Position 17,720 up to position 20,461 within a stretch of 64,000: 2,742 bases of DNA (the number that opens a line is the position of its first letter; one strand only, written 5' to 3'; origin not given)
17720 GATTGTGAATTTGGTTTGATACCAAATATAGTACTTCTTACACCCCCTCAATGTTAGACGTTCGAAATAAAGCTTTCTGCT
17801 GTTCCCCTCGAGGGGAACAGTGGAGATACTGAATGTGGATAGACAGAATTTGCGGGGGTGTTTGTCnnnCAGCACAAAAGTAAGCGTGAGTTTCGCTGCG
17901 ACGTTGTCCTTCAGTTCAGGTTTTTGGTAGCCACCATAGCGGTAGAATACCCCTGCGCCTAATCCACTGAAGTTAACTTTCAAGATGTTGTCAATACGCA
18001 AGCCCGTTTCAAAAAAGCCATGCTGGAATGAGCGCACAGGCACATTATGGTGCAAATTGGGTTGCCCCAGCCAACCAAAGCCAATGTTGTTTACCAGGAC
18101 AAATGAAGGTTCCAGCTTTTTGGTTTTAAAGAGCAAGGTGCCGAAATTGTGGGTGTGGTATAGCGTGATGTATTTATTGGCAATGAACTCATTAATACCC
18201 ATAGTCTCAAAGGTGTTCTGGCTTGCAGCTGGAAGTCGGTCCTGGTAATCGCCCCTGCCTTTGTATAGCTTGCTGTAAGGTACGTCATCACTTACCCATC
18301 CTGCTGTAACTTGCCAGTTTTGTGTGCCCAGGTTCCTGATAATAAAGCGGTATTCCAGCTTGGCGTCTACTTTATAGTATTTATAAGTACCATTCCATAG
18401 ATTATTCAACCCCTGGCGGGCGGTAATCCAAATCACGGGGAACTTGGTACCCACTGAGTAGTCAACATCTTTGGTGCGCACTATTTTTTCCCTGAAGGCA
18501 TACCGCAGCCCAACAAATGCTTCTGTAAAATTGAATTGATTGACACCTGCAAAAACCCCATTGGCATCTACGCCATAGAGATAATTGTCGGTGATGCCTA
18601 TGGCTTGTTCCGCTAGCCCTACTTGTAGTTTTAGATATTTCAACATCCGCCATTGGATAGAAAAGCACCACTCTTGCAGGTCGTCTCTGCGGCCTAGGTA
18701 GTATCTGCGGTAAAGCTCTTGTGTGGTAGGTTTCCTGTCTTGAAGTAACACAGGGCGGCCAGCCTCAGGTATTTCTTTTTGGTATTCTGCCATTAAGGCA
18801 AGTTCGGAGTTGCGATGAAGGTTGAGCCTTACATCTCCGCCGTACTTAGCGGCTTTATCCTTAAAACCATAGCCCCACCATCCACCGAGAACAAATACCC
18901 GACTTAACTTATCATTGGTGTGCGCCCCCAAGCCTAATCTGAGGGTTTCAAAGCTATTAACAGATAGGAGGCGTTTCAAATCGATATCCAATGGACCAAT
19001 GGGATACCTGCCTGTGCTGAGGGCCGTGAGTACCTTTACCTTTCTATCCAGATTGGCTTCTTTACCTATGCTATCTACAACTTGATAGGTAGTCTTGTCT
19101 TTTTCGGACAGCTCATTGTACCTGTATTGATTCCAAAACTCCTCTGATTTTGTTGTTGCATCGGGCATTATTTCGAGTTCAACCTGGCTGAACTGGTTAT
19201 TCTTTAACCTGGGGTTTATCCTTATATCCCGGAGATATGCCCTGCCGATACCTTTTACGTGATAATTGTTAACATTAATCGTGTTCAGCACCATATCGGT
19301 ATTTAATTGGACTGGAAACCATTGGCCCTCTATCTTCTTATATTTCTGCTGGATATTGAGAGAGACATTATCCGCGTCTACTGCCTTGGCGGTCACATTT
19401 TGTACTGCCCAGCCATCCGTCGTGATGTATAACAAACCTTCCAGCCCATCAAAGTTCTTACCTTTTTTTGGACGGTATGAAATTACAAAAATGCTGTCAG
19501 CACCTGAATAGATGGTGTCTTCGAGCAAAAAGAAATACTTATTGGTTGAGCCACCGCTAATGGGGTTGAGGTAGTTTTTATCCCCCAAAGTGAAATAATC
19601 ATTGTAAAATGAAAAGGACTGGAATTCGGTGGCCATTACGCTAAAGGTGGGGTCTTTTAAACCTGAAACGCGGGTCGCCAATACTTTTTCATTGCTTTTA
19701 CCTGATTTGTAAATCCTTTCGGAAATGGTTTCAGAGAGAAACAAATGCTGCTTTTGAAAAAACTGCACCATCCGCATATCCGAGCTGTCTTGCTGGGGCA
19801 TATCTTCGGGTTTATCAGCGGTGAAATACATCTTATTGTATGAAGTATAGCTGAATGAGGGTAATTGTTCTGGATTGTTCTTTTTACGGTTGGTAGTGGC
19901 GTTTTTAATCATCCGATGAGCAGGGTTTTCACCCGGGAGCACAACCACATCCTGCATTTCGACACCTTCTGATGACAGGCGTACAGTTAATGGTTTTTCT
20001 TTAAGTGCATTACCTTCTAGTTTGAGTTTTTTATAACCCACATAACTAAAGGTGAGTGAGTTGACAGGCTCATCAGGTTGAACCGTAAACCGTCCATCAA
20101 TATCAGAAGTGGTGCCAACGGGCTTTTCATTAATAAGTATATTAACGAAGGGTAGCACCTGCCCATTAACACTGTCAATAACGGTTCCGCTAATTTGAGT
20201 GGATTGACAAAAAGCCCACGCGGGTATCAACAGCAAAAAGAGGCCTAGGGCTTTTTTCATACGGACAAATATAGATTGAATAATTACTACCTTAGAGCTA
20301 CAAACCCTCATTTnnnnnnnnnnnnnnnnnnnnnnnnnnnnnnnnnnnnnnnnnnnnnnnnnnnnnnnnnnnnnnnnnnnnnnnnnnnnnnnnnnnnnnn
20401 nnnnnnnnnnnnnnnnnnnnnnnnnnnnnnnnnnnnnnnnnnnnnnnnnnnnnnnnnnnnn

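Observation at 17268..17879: Duplicated ~150-bp non-coding element far better conserved than the paralogous proteins it precedes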

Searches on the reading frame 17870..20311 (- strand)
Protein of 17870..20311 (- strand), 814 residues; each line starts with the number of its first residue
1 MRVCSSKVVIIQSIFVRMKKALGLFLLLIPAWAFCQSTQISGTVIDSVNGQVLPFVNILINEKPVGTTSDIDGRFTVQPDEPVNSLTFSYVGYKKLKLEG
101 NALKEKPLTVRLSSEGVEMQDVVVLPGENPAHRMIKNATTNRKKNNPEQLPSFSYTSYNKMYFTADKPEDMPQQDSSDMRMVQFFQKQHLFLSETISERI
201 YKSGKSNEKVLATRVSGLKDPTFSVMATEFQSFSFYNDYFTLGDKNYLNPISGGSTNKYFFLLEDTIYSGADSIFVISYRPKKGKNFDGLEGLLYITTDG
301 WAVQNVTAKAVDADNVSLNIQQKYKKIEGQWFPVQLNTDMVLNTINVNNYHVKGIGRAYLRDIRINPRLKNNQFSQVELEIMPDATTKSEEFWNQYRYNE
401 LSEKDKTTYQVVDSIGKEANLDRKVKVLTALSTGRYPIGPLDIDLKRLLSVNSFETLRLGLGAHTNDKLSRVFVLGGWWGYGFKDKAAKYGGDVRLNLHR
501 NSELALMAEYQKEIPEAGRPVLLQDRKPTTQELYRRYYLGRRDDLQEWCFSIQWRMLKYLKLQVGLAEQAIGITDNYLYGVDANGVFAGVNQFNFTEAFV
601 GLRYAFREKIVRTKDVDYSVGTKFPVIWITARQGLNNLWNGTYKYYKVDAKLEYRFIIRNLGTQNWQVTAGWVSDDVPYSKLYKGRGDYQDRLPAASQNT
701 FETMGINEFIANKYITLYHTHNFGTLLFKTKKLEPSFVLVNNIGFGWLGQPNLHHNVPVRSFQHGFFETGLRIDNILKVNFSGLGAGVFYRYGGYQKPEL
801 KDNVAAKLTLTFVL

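Call 11: search_protein_families(library=pfam, proteins=[window:17870-20311:-], max_evalue=0.1)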
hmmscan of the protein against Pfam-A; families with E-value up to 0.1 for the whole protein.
window:17870-20311:- (814 aa): 4 families
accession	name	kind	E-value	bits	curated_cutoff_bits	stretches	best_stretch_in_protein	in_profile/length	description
PF18939.6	DUF5686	-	9.3e-42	143.7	39.2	2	135-503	2-391/669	Family of unknown function (DUF5686)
PF13715.12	CarbopepD_reg_2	-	1.1e-16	61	32.2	1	40-124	1-88/88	CarboxypepD_reg-like domain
PF13620.12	CarboxypepD_reg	-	5.1e-08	33.6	32.3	1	39-100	1-66/82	Carboxypeptidase regulatory-like domain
PF23591.1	CILP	-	0.06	13.8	27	0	39-86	6-52/90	Cartilage intermediate layer protein 1-like domain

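Call 28: find_related_loci(query=window:17870-20311:-, collection=genome_contigs, flank=4000)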
Query window:17870-20311:- (814 aa) in genome_contigs; peptide patterns used: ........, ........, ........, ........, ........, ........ (x = any residue, [..] = any of these).
48 stretches matched a pattern; 3 encode a relative of the query (tblastn E <= 1e-3); 3 distinct loci.
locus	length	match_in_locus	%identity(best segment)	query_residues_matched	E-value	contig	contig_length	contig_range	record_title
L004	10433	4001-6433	51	16-814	0e+0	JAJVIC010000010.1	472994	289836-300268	MAG: Bacteroidia bacterium isolate Bin_39 c_000000000052, whole genome shotgun sequence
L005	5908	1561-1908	27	15-124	2e-9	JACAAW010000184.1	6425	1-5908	MAG: Bacteroidetes bacterium isolate Cfx2-01 MAG1_184, whole genome shotgun sequence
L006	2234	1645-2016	28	14-124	4e-5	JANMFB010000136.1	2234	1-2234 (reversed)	MAG: Ferruginibacter sp. isolate OTE_70b_metabat_364 OTE_70b_k141_2291635, whole genome shotgun sequence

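Call 31: find_homologous_proteins(query=window:17870-20311:-, max_evalue=1e-50)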
Query window:17870-20311:- (814 aa): 2182 proteins with E <= 1e-50 among 8000 candidates; the best 120 are listed.
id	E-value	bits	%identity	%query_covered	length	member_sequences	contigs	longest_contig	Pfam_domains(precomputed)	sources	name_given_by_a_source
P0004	0.0e+0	1876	100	100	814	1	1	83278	PF13715.13,PF18939.7,PF13620.13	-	-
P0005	0.0e+0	1562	84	96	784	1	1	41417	PF13715.13,PF18939.7,PF13620.13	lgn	-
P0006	0.0e+0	1557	82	98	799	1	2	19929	PF13715.13,PF18939.7,PF13620.13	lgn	-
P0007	0.0e+0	1441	76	98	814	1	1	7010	PF13715.13,PF18939.7,PF13620.13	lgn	-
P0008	0.0e+0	1261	68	98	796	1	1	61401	PF13715.13,PF18939.7,PF13620.13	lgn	-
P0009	0.0e+0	1252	68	97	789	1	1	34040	PF13715.13,PF18939.7,PF13620.13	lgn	-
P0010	2.5e-271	921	52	98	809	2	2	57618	PF13715.13,PF18939.7,PF13620.13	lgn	-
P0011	2.2e-270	918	50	97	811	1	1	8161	PF13715.13,PF18939.7,PF13620.13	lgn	-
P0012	5.7e-269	913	51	96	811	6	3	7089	PF13715.13,PF18939.7,PF13620.13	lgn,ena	-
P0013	2.7e-268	911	51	96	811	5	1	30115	PF13715.13,PF18939.7,PF13620.13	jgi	jgi:hypothetical protein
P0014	5.3e-263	893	49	98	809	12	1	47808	PF13715.13,PF18939.7,PF13620.13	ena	-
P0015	4.9e-262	890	50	98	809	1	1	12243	PF13715.13,PF18939.7,PF13620.13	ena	-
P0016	3.2e-254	864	49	97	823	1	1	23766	PF13715.13,PF18939.7,PF13620.13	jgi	-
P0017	2.0e-241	822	47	97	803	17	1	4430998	PF13715.13,PF18939.7,PF13620.13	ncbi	-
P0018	1.8e-230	786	46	97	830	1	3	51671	PF13715.13,PF18939.7,PF13620.13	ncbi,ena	-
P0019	3.2e-226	772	45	94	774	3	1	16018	PF13715.13,PF18939.7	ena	-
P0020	3.5e-226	771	45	97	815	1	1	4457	PF13715.13,PF18939.7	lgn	-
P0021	1.1e-224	767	45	95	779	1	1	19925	PF13715.13,PF18939.7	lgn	-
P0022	1.3e-224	766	44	96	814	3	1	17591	PF13715.13,PF18939.7,PF13620.13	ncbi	-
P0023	8.6e-224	764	44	97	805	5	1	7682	PF13715.13,PF18939.7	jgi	jgi:hypothetical protein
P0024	1.1e-223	763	45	92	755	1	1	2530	PF13715.13,PF18939.7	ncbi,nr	ncbi:MAG: DUF5686 and carboxypeptidase regulatory-like domain-containing protein, partial [Bacteroid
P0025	7.3e-223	760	44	96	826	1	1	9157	PF13715.13,PF18939.7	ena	-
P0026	3.7e-222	758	43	98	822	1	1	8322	PF13715.13,PF18939.7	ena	-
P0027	4.5e-220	751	44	98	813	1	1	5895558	PF13715.13,PF18939.7,PF13620.13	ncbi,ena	-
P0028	2.1e-218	746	43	98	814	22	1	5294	PF13715.13,PF18939.7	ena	-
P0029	6.1e-217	741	44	97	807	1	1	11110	PF13715.13,PF18939.7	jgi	jgi:hypothetical protein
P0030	1.5e-216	740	44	98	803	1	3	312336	PF13715.13,PF18939.7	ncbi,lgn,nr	ncbi:MAG: carboxypeptidase-like regulatory domain-containing protein [Bacteroidetes bacterium]|nr:ca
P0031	2.3e-216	739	43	97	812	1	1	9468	PF13715.13,PF18939.7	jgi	-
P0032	2.2e-215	736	44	97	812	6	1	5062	PF13715.13,PF18939.7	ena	-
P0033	2.3e-215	736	44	96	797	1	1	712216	PF13715.13,PF18939.7,PF13620.13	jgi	jgi:hypothetical protein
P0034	3.5e-215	735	43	98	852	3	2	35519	PF13715.13,PF18939.7,PF13620.13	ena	-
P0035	1.3e-213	730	43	98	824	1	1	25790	PF13715.13,PF18939.7,PF13620.13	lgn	-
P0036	1.3e-213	730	43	96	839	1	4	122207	PF13715.13,PF18939.7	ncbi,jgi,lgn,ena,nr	ncbi:MAG TPA: DUF5686 family protein [Bacteroidales bacterium]|nr:DUF5686 family protein [Bacteroida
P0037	1.5e-213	730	44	98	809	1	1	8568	PF13715.13,PF18939.7,PF13620.13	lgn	-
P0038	8.8e-213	727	43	97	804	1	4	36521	PF13715.13,PF18939.7,PF13620.13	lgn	-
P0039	1.5e-212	726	43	97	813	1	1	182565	PF13715.13,PF18939.7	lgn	-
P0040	2.0e-212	726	42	97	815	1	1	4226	PF13715.13,PF18939.7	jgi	-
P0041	2.1e-211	723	41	96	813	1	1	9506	PF13715.13,PF18939.7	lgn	-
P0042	3.4e-211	722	42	96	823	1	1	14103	PF13715.13,PF18939.7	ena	-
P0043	6.0e-211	721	43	97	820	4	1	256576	PF13715.13,PF18939.7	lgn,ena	-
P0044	1.4e-210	720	43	97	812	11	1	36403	PF13715.13,PF18939.7,PF13620.13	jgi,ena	-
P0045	2.4e-210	719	43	98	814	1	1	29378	PF13715.13,PF18939.7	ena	-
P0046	5.5e-210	718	42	99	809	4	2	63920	PF13715.13,PF18939.7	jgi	-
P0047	5.7e-210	718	42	96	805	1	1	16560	PF13715.13,PF18939.7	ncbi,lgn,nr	ncbi:MAG: carboxypeptidase-like regulatory domain-containing protein [Bacteroidetes bacterium]|nr:ca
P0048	1.4e-209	717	44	95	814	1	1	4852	PF13715.13,PF18939.7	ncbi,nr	ncbi:MAG: DUF5686 and carboxypeptidase regulatory-like domain-containing protein [Bacteroidales bact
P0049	1.4e-209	716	41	97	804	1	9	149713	PF13715.13,PF18939.7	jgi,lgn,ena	-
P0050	2.3e-209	716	42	97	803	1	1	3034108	PF13715.13,PF18939.7,PF13620.13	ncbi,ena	-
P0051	3.5e-209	715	43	97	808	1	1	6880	PF13715.13,PF18939.7,PF13620.13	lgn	-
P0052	3.6e-209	715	43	97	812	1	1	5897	PF13715.13,PF18939.7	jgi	jgi:hypothetical protein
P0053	4.2e-209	715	42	95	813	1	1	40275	PF13715.13,PF18939.7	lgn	-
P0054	6.8e-209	714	41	98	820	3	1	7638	PF13715.13,PF18939.7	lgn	-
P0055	1.3e-208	713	43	97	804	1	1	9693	PF13715.13,PF18939.7,PF13620.13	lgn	-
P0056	1.5e-208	713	42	97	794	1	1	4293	PF13715.13,PF18939.7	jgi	jgi:hypothetical protein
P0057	1.5e-208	713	43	98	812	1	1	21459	PF13715.13,PF18939.7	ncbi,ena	-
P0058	2.2e-208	713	44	95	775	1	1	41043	PF13715.13,PF18939.7,PF13620.13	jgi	jgi:hypothetical protein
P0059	5.5e-208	711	42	98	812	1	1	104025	PF13715.13,PF18939.7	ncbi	-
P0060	6.2e-208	711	42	98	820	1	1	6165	PF13715.13,PF18939.7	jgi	jgi:hypothetical protein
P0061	8.8e-208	711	41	98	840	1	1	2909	PF13715.13,PF18939.7,PF13620.13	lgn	-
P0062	8.8e-208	711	42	95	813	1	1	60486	PF13715.13,PF18939.7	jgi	jgi:hypothetical protein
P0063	2.0e-207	709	41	99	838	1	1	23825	PF13715.13,PF18939.7,PF13620.13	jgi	jgi:hypothetical protein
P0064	2.5e-207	709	42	96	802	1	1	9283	PF13715.13,PF18939.7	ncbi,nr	ncbi:MAG: DUF5686 and carboxypeptidase regulatory-like domain-containing protein [Bacteroidales bact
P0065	3.7e-207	709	41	95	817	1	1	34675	PF13715.13,PF18939.7,PF13620.13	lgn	-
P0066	4.5e-207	708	43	96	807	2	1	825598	PF13715.13,PF18939.7,PF13620.13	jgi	jgi:hypothetical protein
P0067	6.9e-207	708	42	97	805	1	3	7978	PF13715.13,PF18939.7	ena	-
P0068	1.5e-206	706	41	98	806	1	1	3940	PF13715.13,PF18939.7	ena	-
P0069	2.6e-206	706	43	97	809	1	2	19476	PF13715.13,PF18939.7,PF13620.13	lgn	-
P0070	3.2e-206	705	42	97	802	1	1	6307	PF13715.13,PF18939.7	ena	-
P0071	3.7e-206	705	43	97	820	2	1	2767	PF13715.13,PF18939.7,PF13620.13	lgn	-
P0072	1.6e-205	703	43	98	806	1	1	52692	PF13715.13,PF18939.7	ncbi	-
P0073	2.0e-205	703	40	97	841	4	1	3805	PF13715.13,PF18939.7,PF13620.13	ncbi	-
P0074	2.1e-205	703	43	98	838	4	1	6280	PF13715.13,PF18939.7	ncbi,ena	-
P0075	2.4e-205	703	42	97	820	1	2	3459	PF13715.13,PF18939.7,PF13620.13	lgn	-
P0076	2.7e-205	702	43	97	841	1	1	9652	PF13715.13,PF18939.7,PF13620.13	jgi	jgi:hypothetical protein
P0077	3.9e-205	702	44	98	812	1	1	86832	PF13715.13,PF18939.7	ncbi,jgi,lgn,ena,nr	ncbi:MAG: DUF5686 and carboxypeptidase regulatory-like domain-containing protein [Lentimicrobiaceae 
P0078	4.5e-205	702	43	98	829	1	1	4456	PF13715.13,PF18939.7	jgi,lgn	-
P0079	4.8e-205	702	42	98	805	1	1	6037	PF13715.13,PF18939.7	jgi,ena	-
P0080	7.0e-205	701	43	98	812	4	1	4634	PF13715.13,PF18939.7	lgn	-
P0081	1.0e-204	700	41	96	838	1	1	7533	PF13715.13,PF18939.7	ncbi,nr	ncbi:MAG: DUF5686 and carboxypeptidase regulatory-like domain-containing protein [Bacteroidales bact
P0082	1.7e-204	700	42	99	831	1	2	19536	PF13715.13,PF18939.7,PF13620.13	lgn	-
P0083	2.5e-204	699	41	96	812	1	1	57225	PF13715.13,PF18939.7,PF13620.13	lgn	-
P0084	2.7e-204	699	43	96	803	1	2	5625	PF13715.13,PF18939.7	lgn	-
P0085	3.7e-204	699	42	99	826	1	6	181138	PF13715.13,PF18939.7,PF13620.13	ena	-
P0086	4.0e-204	698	43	98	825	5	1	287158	PF13715.13,PF18939.7,PF13620.13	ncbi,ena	-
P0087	4.5e-204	698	43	97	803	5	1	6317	PF13715.13,PF18939.7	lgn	-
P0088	8.2e-204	697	42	97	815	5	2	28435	PF13715.13,PF18939.7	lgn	-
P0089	1.1e-203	697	42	98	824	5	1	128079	PF13715.13,PF18939.7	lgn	-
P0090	1.1e-203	697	42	98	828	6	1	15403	PF13715.13,PF18939.7,PF13620.13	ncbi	-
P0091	1.7e-203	696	43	94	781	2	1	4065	PF13715.13,PF18939.7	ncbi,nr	ncbi:MAG: hypothetical protein IT235_09000 [Bacteroidia bacterium]|nr:hypothetical protein [Bacteroi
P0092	2.5e-203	696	42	97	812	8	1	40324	PF13715.13,PF18939.7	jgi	jgi:hypothetical protein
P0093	3.0e-203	696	42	97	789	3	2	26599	PF13715.13,PF18939.7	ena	-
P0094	3.1e-203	696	41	95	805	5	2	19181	PF13715.13,PF18939.7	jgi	jgi:hypothetical protein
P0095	3.5e-203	695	42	96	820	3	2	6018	PF13715.13,PF18939.7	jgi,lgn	-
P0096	4.7e-203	695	41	97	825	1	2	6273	PF13715.13,PF18939.7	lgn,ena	-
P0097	4.7e-203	695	43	98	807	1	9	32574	PF13715.13,PF18939.7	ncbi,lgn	-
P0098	5.2e-203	695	41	96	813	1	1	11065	PF13715.13,PF18939.7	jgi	jgi:hypothetical protein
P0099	8.1e-203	694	41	97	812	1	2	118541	PF13715.13,PF18939.7,PF13620.13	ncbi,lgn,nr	ncbi:MAG: carboxypeptidase-like regulatory domain-containing protein [Bacteroidales bacterium]|nr:ca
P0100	1.2e-202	694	42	97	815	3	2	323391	PF13715.13,PF18939.7,PF13620.13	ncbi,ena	-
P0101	1.4e-202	693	42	98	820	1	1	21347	PF13715.13,PF18939.7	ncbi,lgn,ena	-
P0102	1.7e-202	693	42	98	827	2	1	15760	PF13715.13,PF18939.7,PF13620.13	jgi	-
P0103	2.5e-202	693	42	96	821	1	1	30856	PF13715.13,PF18939.7,PF13620.13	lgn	-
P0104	3.1e-202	692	43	97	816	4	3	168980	PF13715.13,PF18939.7,PF13620.13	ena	-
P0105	3.1e-202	692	41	96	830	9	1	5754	PF13715.13,PF18939.7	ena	-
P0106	3.7e-202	692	41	100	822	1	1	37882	PF13715.13,PF18939.7,PF13620.13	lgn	-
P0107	4.0e-202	692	42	98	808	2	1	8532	PF13715.13,PF18939.7,PF13620.13,PF23591.2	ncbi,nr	ncbi:MAG: carboxypeptidase-like regulatory domain-containing protein [Flavobacteriales bacterium]|nr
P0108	5.4e-202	691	42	98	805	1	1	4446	PF13715.13,PF18939.7,PF13620.13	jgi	jgi:hypothetical protein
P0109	5.5e-202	691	43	95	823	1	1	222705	PF13715.13,PF18939.7,PF13620.13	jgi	-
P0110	7.0e-202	691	42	96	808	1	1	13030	PF13715.13,PF18939.7,PF13620.13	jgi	jgi:hypothetical protein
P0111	7.8e-202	691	43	94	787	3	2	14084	PF13715.13,PF18939.7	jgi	-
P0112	1.3e-201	690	42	98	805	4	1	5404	PF13715.13,PF18939.7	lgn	-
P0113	2.0e-201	690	42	98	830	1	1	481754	PF13715.13,PF18939.7,PF13620.13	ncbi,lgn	-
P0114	2.0e-201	690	41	97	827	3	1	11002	PF13715.13,PF18939.7,PF13620.13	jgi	-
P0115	2.2e-201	689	42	96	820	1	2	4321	PF13715.13,PF18939.7,PF13620.13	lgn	-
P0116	2.8e-201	689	42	98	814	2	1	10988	PF13715.13,PF18939.7,PF13620.13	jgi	jgi:hypothetical protein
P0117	2.9e-201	689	42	98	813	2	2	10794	PF13715.13,PF18939.7,PF13620.13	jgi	jgi:hypothetical protein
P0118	3.8e-201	689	43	98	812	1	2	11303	PF13715.13,PF18939.7,PF13620.13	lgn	-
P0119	4.4e-201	688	41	97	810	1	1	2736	PF13715.13,PF18939.7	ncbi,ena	-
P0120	9.6e-201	687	42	98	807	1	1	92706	PF13715.13,PF18939.7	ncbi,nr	ncbi:MAG: carboxypeptidase-like regulatory domain-containing protein [Vicingus serpentipes]|nr:carbo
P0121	1.1e-200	687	41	95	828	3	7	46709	PF13715.13,PF18939.7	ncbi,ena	-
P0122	1.1e-200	687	43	95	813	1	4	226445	PF13715.13,PF18939.7,PF13620.13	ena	-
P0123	1.2e-200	687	43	96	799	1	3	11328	PF13715.13,PF18939.7,PF13620.13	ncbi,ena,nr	ncbi:MAG TPA: DUF5686 family protein [Bacteroidia bacterium]|nr:DUF5686 family protein [Bacteroidia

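Call 33: find_encoding_contigs(protein=P0006, flank=5000, max_places=3)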
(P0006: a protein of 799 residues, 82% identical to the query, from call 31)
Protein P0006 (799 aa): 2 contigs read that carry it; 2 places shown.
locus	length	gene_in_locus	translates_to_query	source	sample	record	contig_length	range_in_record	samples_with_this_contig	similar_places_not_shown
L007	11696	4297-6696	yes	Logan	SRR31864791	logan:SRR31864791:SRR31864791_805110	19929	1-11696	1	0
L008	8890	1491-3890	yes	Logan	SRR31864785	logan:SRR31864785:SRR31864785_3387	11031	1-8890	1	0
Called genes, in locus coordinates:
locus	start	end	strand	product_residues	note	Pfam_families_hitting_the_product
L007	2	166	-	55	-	?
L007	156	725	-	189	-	-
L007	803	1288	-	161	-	-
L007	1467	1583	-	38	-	-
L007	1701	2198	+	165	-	PF13404:HTH_AsnC-type, PF13412:HTH_24, PF22482:AsnC_trans_reg_3 (weak), PF01037:AsnC_trans_reg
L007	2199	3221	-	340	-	PF08240:ADH_N, PF00107:ADH_zinc_N, PF13602:ADH_zinc_N_2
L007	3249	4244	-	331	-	PF18962:Por_Secre_tail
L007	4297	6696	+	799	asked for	PF13620:CarboxypepD_reg (weak), PF13715:CarbopepD_reg_2, PF18939:DUF5686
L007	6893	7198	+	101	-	-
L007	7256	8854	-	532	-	PF18962:Por_Secre_tail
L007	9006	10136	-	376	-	-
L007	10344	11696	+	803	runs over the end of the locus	PF03176:MMPL, PF02460:Patched, PF12349:Sterol-sensing, PF03176:MMPL, PF00873:ACR_tran (weak)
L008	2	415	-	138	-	?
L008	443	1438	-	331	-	PF18962:Por_Secre_tail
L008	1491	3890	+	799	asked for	PF13620:CarboxypepD_reg (weak), PF13715:CarbopepD_reg_2, PF18939:DUF5686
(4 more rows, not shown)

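Call 34: find_encoding_contigs(protein=P0007, flank=5000, max_places=3)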
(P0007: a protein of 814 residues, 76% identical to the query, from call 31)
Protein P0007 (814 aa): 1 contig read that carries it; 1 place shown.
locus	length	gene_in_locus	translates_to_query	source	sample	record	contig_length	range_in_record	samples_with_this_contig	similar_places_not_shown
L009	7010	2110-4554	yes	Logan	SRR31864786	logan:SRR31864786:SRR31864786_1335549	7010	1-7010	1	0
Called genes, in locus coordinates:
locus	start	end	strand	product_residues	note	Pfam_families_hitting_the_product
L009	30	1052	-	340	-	PF08240:ADH_N, PF00107:ADH_zinc_N, PF13602:ADH_zinc_N_2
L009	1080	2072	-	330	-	PF18962:Por_Secre_tail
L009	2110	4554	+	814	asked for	PF13620:CarboxypepD_reg, PF13715:CarbopepD_reg_2, PF18939:DUF5686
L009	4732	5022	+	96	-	PF13783:DUF4177 (weak)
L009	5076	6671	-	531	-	PF18962:Por_Secre_tail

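Call 35: find_encoding_contigs(protein=P0008, flank=5000, max_places=3)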
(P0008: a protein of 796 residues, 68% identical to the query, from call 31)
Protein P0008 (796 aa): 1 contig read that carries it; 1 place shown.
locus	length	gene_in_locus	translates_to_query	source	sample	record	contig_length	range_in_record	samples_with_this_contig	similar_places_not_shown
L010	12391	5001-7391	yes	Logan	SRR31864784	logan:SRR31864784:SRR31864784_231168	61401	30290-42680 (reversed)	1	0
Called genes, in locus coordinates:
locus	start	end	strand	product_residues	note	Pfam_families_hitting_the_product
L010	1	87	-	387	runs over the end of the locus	PF00657:Lipase_GDSL (faint), PF13472:Lipase_GDSL_2 (faint)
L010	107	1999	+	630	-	-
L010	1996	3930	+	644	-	-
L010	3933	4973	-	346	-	PF18962:Por_Secre_tail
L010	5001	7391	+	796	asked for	PF13620:CarboxypepD_reg (weak), PF13715:CarbopepD_reg_2, PF18939:DUF5686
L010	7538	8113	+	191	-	PF00440:TetR_N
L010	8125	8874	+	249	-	PF17131:TP_0789-like, PF03888:MucB_RseB (weak)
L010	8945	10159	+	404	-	PF12704:MacB_PCD, PF02687:FtsX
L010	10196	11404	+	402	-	PF12704:MacB_PCD, PF02687:FtsX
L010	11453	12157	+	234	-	PF00005:ABC_tran, PF13401:AAA_22 (weak), PF13304:AAA_21 (weak), PF02463:SMC_N (weak), PF13304:AAA_21 (weak)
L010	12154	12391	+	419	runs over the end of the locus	-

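Call 36: find_encoding_contigs(protein=P0009, flank=5000, max_places=3)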
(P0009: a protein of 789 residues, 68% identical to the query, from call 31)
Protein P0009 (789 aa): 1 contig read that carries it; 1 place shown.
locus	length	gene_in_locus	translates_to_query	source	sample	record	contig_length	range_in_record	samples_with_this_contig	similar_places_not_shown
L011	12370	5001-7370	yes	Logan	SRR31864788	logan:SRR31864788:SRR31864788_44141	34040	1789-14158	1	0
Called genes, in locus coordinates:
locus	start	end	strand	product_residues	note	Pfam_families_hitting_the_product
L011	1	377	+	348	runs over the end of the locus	PF01266:DAO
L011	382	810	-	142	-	-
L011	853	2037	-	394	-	-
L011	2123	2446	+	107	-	-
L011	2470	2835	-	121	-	-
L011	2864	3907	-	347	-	PF08240:ADH_N, PF00107:ADH_zinc_N, PF13602:ADH_zinc_N_2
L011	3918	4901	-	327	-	PF18962:Por_Secre_tail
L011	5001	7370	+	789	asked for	PF13620:CarboxypepD_reg, PF13715:CarbopepD_reg_2, PF18939:DUF5686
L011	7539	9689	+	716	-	PF03190:Thioredox_DsbH, PF13098:Thioredoxin_2 (faint), PF13899:Thioredoxin_7, PF07470:Glyco_hydro_88 (faint), PF03663:Glyco_hydro_76 (faint), PF06662:C5-epim_C (faint)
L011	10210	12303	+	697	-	PF00378:ECH_1, PF16113:ECH_2, PF02737:3HCDH_N, PF00725:3HCDH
